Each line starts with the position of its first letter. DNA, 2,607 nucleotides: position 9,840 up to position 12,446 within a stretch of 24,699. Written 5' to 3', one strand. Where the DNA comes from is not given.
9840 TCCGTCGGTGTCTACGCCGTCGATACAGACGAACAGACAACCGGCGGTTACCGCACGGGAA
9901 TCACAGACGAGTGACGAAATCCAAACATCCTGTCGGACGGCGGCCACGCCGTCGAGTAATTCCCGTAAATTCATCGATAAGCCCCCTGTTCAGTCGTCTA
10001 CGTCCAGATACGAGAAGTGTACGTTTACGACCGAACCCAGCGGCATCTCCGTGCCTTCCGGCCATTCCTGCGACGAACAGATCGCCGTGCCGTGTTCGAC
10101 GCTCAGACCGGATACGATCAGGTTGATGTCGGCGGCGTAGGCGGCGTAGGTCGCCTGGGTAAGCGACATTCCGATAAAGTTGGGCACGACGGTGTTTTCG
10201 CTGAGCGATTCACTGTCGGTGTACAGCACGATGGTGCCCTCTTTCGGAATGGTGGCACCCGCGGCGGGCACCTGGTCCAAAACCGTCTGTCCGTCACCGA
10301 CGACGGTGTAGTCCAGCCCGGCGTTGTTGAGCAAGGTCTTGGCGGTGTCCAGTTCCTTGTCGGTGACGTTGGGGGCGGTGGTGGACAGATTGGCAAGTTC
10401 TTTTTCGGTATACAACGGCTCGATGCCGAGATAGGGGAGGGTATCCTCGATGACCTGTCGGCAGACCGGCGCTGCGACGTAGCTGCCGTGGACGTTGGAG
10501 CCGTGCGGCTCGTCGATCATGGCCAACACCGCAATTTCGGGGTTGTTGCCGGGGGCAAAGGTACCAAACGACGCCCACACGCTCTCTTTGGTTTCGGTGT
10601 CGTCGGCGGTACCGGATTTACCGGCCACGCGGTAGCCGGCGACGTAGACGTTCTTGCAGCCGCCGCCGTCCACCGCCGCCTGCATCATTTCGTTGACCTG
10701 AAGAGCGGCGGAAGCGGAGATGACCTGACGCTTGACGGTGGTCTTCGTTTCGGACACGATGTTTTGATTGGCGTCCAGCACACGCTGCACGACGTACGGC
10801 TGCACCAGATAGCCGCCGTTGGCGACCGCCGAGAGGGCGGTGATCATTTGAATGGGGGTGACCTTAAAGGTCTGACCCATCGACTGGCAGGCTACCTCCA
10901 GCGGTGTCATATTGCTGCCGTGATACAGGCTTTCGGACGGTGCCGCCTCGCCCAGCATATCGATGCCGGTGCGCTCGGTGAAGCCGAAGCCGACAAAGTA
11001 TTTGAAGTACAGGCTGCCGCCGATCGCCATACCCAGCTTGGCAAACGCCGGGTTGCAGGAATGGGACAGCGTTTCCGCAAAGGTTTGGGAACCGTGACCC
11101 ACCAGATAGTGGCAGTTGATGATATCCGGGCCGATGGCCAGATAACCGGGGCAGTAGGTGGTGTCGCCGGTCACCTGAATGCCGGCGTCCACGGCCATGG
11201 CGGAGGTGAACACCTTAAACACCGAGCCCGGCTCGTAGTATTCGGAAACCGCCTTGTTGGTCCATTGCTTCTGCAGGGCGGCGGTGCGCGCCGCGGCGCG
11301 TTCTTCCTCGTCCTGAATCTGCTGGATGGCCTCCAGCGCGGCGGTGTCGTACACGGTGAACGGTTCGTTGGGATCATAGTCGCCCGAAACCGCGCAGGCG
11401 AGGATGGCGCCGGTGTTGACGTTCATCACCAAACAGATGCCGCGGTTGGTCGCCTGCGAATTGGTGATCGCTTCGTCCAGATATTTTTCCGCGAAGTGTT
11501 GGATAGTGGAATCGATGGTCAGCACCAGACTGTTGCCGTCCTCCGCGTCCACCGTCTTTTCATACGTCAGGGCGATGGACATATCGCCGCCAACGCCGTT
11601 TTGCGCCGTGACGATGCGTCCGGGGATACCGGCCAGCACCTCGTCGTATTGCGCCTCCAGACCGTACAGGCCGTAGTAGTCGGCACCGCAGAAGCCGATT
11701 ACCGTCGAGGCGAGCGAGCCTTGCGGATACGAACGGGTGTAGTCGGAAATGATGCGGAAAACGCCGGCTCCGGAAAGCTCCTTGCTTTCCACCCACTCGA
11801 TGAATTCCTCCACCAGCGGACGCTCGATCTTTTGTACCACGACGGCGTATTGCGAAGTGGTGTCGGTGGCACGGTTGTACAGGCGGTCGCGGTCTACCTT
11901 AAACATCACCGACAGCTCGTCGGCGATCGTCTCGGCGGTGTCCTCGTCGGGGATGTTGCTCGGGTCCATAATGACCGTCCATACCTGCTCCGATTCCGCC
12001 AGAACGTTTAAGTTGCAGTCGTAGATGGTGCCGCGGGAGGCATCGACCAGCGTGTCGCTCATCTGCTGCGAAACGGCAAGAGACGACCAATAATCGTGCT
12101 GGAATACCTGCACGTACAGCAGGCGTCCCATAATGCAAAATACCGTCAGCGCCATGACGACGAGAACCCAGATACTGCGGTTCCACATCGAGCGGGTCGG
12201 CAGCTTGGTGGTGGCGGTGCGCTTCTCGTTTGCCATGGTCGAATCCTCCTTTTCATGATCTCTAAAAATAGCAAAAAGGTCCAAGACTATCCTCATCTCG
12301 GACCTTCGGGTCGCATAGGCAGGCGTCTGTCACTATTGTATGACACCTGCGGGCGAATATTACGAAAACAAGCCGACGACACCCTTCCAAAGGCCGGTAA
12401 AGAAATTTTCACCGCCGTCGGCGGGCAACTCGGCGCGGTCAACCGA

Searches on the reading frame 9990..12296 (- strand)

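Call 7: search_protein_families(library=pfam, proteins=[window:9990-12296:-])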
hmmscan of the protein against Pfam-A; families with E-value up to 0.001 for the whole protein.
window:9990-12296:- (768 aa): 4 families
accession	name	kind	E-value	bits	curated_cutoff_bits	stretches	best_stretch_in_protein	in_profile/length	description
PF00905.27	Transpeptidase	-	4.9e-56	190.6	22.1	1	286-617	1-299/299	Penicillin binding protein transpeptidase domain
PF03793.24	PASTA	-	6e-19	68.2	23.2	2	640-694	2-63/64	PASTA domain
PF03717.20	PBP_dimer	-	5.5e-18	66.4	24.4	1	85-234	3-171/180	Penicillin-binding Protein dimerisation domain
PF21922.1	PBP_dimer_2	-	1.2e-05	25.9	27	1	185-224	22-60/83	Penicillin binding protein A dimerisation domain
